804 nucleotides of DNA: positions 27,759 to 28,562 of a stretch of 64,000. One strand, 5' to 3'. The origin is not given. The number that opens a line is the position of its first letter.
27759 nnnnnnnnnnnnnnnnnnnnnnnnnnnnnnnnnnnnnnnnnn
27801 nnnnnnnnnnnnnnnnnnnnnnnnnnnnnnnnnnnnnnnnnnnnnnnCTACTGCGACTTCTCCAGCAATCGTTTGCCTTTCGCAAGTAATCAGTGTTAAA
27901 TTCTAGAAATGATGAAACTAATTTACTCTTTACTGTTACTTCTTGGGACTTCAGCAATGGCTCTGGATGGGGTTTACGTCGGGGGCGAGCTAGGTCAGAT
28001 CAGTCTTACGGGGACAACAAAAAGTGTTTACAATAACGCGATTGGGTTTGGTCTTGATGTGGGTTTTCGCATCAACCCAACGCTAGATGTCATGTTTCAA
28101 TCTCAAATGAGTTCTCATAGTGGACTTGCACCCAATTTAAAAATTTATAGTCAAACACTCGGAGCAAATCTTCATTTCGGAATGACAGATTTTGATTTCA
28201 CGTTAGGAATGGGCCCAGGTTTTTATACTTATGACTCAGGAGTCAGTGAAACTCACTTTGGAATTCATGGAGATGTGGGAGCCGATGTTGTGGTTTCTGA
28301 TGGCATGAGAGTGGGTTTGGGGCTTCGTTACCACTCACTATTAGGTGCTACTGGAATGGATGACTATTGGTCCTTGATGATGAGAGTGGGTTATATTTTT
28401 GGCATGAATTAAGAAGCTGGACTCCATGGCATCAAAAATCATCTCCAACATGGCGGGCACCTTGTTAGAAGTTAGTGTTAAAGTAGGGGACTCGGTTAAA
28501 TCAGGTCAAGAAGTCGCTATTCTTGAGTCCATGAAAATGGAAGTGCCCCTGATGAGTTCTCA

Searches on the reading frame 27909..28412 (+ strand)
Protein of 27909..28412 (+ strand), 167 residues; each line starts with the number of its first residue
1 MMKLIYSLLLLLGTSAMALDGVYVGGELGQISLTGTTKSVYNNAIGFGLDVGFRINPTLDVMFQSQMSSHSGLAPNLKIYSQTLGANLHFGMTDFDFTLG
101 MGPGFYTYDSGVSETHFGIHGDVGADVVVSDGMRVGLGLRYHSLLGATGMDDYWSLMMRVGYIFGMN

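Call 50: search_protein_families(library=pfam, proteins=[window:27909-28412:+], max_evalue=0.01)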
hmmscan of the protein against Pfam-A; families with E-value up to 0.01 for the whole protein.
window:27909-28412:+ (167 aa): 1 family
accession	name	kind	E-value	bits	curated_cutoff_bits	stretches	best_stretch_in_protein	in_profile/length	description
PF13505.12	OMP_b-brl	-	6.6e-12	46.4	28.7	1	7-164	2-175/175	Outer membrane protein beta-barrel domain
